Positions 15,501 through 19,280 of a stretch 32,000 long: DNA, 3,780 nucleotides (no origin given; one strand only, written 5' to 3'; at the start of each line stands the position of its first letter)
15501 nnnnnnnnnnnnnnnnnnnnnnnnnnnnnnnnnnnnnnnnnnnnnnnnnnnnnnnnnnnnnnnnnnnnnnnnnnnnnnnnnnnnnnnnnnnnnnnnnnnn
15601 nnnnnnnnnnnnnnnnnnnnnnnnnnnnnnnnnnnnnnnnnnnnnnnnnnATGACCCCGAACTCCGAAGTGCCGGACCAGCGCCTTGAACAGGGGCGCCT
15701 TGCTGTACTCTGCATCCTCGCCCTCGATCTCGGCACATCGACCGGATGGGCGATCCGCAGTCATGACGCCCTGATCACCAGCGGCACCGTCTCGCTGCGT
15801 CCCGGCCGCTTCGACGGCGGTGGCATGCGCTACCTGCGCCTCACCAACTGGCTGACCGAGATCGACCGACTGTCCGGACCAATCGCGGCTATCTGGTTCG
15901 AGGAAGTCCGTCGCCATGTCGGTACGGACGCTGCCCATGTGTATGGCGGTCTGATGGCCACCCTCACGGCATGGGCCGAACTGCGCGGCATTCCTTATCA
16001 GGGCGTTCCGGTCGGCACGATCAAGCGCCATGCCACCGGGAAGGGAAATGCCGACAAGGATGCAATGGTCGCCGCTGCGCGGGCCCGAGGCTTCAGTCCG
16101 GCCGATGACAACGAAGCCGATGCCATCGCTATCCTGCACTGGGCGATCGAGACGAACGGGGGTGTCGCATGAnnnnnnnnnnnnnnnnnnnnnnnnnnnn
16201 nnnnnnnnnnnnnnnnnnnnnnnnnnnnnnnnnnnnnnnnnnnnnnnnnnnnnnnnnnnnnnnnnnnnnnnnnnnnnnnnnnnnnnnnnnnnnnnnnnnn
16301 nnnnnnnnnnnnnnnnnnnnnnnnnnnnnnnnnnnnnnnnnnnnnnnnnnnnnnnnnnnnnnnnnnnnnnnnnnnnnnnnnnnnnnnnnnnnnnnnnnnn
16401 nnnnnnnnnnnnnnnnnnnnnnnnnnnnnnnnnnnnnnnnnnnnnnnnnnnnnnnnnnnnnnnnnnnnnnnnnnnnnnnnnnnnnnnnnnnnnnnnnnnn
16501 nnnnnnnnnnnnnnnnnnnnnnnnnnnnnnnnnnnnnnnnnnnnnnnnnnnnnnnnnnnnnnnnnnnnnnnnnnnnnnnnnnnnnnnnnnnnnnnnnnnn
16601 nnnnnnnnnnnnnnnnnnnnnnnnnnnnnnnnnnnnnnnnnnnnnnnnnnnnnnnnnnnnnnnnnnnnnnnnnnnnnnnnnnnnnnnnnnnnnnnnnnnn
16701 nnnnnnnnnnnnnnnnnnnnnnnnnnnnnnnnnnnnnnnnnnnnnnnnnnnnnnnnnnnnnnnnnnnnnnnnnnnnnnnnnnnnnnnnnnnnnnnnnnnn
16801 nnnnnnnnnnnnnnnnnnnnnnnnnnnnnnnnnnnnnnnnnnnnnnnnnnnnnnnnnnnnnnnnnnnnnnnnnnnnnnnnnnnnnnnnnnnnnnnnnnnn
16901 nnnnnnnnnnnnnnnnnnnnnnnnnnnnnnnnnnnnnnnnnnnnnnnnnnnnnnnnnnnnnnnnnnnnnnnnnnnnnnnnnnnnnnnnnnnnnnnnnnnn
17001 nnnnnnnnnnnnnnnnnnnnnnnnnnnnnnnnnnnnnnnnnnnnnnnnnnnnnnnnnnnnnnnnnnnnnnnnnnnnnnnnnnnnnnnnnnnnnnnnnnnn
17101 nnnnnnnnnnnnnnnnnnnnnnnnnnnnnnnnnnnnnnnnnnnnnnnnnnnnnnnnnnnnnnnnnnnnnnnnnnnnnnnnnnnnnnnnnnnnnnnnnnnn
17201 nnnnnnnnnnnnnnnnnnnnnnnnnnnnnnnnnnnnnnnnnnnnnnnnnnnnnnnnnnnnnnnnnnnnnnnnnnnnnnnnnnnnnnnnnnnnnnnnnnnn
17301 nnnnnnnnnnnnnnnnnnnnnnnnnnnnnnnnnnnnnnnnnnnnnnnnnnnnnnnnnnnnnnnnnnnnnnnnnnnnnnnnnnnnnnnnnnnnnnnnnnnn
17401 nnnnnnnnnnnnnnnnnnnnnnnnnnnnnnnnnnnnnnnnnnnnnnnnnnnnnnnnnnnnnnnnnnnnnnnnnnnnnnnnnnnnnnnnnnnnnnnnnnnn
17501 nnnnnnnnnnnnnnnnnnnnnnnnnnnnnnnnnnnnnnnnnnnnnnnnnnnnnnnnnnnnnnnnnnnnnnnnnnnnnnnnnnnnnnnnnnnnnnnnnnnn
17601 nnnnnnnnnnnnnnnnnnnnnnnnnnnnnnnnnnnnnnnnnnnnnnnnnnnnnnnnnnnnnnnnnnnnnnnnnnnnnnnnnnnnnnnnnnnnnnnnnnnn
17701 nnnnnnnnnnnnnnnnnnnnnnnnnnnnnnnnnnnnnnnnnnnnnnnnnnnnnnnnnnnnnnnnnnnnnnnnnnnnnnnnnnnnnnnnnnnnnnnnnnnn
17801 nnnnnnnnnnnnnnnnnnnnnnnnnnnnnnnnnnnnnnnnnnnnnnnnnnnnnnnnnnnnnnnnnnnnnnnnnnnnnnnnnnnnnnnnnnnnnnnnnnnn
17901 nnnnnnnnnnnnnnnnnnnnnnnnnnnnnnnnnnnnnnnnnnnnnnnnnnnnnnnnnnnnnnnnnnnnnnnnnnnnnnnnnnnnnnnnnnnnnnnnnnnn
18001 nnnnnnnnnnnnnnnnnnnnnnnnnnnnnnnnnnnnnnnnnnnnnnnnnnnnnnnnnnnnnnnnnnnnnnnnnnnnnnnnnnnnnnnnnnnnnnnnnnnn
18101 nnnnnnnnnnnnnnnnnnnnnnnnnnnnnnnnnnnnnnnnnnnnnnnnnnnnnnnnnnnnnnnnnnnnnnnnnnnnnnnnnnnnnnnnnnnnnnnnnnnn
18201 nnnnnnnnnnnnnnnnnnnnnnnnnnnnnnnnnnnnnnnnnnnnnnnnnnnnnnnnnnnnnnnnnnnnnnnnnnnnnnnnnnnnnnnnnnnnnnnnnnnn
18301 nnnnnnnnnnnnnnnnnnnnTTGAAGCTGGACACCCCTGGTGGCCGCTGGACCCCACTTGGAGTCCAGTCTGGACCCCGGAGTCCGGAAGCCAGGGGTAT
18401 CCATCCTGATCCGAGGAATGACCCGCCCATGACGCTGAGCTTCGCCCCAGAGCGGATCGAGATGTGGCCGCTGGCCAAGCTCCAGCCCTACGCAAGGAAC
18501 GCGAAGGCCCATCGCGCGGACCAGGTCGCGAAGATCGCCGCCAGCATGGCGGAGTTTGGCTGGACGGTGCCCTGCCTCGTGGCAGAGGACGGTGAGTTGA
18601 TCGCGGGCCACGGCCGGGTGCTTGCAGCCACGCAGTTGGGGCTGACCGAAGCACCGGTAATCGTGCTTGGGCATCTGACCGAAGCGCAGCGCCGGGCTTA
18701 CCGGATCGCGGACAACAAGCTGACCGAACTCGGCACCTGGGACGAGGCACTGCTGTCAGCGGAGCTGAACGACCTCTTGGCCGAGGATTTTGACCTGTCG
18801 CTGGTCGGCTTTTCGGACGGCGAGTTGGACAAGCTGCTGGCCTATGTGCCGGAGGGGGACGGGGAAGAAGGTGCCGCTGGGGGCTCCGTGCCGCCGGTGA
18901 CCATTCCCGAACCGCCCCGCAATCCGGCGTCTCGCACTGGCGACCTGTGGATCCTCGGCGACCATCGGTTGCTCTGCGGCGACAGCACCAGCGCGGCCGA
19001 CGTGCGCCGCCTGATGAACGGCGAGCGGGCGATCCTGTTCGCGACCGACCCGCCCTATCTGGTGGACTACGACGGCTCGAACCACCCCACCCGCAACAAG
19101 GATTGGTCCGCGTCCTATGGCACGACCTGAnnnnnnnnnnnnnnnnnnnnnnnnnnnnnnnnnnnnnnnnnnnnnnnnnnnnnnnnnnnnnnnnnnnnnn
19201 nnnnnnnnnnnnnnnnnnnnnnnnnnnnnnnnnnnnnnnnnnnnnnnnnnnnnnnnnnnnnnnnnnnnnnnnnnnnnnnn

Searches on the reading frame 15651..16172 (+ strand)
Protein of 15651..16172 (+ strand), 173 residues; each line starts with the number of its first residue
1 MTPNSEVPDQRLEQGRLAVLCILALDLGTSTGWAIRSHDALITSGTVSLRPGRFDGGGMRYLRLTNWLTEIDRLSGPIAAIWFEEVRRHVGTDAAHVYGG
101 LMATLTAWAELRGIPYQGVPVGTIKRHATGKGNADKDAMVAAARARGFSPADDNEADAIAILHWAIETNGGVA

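Call 20: search_protein_families(library=pfam, proteins=[window:15651-16172:+], max_evalue=0.001)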
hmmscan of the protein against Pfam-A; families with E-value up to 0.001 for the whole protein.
window:15651-16172:+ (173 aa): 0 families

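Call 36: search_protein_families(library=phrogs, proteins=[window:15651-16172:+], max_evalue=0.001)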
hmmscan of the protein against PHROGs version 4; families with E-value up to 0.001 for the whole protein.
window:15651-16172:+ (173 aa): 4 families
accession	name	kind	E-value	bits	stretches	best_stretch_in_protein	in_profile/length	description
phrog_159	-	DNA, RNA and nucleotide metabolism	1.2e-31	110.9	1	22-170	90-251/330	RuvC-like Holliday junction resolvase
phrog_18320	-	unknown function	1.6e-29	103.5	1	59-169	1-125/137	-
phrog_1770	-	DNA, RNA and nucleotide metabolism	2.5e-06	28.6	1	22-168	6-150/158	Holliday junction resolvase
phrog_827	-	DNA, RNA and nucleotide metabolism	0.00087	20.5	0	22-47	3-30/161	Holliday junction resolvase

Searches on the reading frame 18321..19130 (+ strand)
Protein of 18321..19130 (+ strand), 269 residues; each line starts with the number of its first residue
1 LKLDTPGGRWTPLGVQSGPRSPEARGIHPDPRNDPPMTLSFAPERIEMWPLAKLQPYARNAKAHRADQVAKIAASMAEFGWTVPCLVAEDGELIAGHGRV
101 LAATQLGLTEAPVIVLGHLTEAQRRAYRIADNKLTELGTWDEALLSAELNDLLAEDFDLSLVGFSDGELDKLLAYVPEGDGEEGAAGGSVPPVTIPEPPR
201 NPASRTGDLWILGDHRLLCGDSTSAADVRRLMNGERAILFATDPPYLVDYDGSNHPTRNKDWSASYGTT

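Call 20: search_protein_families(library=pfam, proteins=[window:18321-19130:+], max_evalue=0.001)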
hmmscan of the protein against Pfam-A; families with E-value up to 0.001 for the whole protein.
window:18321-19130:+ (269 aa): 0 families

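Call 36: search_protein_families(library=phrogs, proteins=[window:18321-19130:+], max_evalue=0.001)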
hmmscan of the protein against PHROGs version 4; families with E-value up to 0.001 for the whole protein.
window:18321-19130:+ (269 aa): 17 families
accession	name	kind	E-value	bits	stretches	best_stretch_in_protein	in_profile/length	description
phrog_498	-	other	3.2e-78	264.8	1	41-260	30-246/633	DNA methyltransferase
phrog_620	-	DNA, RNA and nucleotide metabolism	7.4e-54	184.1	1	45-184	8-146/217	ParB-like partition protein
phrog_15396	-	DNA, RNA and nucleotide metabolism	5.6e-49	168.3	1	45-178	3-136/258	ParB-like partition nuclease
phrog_930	-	DNA, RNA and nucleotide metabolism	8.7e-35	121.6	1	45-175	6-135/223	ParB-like partition protein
phrog_8071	-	DNA, RNA and nucleotide metabolism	1.9e-34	120.6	1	46-253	7-210/389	ParB-like partition protein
phrog_940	-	DNA, RNA and nucleotide metabolism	8.7e-22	78.9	1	46-164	6-122/388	nuclease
phrog_723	-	DNA, RNA and nucleotide metabolism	1.3e-20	75.1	1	45-177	12-145/223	ParB-like partition protein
phrog_9353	-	unknown function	1.8e-15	58.5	1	53-182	18-147/245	-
phrog_18056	-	DNA, RNA and nucleotide metabolism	1e-11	45.3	1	46-139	3-95/387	ParB-like partition nuclease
phrog_4715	-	DNA, RNA and nucleotide metabolism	4.3e-10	39.6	1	44-155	145-261/630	ParB-like partition protein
phrog_5475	-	unknown function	1.2e-09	38.4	1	49-136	6-89/458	-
phrog_3264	-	DNA, RNA and nucleotide metabolism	9.4e-09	36.3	1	61-151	64-158/337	ParB-like partition protein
phrog_6218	-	DNA, RNA and nucleotide metabolism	8.5e-08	32.7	1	67-143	25-108/506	ParB-like partition protein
phrog_26387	-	DNA, RNA and nucleotide metabolism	2.5e-05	24.8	1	43-118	7-87/252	ParB-like partition nuclease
phrog_7405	-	unknown function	6.6e-05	23.7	1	46-146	24-127/250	-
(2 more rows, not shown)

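Call 105: find_related_loci(query=window:18321-19130:+, collection=viral_contigs, flank=10000)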
Query window:18321-19130:+ (269 aa) in viral_contigs; peptide patterns used: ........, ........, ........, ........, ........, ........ (x = any residue, [..] = any of these).
600 stretches matched a pattern (row limit reached: there are more); 577 encode a relative of the query (tblastn E <= 1e-3); the best 80 are kept; 80 distinct loci.
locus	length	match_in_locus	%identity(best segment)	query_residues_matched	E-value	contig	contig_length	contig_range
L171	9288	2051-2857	96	1-269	5e-174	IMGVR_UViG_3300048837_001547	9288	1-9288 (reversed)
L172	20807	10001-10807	96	1-269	3e-173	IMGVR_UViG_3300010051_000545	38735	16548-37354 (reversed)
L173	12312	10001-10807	96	1-269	1e-172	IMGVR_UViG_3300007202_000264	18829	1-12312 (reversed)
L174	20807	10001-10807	96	1-269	7e-172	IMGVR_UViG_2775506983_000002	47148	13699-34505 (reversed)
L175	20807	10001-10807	96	1-269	9e-171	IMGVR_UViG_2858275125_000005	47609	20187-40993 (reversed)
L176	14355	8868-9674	96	1-269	7e-171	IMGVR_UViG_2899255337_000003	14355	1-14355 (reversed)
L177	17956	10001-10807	95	1-269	2e-170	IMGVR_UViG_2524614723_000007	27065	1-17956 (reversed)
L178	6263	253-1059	95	1-269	5e-172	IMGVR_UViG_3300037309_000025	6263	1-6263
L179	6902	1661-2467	94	1-269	7e-171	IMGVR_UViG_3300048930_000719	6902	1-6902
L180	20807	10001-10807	94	1-269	3e-170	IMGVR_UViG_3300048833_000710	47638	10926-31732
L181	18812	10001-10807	95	1-269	7e-170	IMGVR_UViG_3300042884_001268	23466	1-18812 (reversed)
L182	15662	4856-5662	95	1-269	5e-170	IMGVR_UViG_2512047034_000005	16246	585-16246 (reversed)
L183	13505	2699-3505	95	1-269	6e-170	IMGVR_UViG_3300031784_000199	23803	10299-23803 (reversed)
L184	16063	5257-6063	95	1-269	1e-169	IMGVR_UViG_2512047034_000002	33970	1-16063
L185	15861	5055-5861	95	1-269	8e-169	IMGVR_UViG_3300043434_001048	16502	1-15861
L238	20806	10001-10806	90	1-269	2e-142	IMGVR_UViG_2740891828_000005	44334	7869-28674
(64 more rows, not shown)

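Call 107: search_protein_families(library=pfam, proteins=[L238:9766-11484:+, L238:11426-12583:+, L238:12814-13596:+, L238:13869-14429:+, L238:14377-16383:+, L238:16592-18115:+, L238:17946-20156:+], max_evalue=0.001)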
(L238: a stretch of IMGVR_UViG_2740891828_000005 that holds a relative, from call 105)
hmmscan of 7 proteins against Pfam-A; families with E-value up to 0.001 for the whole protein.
L238:9766-11484:+ (572 aa): 1 family
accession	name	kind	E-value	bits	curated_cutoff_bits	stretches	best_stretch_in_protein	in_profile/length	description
PF01555.25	N6_N4_Mtase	-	9.9e-09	35.9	26.7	1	318-517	4-220/221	DNA methylase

L238:11426-12583:+ (385 aa): 1 family
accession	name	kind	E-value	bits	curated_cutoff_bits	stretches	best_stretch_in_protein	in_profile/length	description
PF00145.23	DNA_methylase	-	9.3e-33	114.5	22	1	43-209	4-167/324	C-5 cytosine-specific DNA methylase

L238:12814-13596:+ (260 aa): 0 families

L238:13869-14429:+ (186 aa): 0 families

L238:14377-16383:+ (668 aa): 2 families
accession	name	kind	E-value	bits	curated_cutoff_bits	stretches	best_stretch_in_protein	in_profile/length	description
PF05876.18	GpA_ATPase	-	5.1e-102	341.2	25.6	1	62-308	1-247/247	Phage terminase large subunit gpA, ATPase domain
PF20454.4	GpA_nuclease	-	5.1e-96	321.8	22.5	1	319-621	1-291/294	Terminase large subunit gpA, endonuclease domain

L238:16592-18115:+ (507 aa): 1 family
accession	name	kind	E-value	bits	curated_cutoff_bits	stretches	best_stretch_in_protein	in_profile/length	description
PF05136.18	Phage_portal_2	-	8.6e-117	390.7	32.9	1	41-377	1-354/354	Phage portal protein, lambda family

L238:17946-20156:+ (736 aa): 2 families
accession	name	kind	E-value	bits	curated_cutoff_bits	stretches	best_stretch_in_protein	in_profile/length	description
PF25209.1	Phage_capsid_4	-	2.3e-60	205.5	27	1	424-733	7-262/262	Phage capsid protein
PF10124.15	Mu-like_gpT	-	1.5e-07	31.5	20.1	1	593-650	218-274/289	Mu-like prophage major head subunit gpT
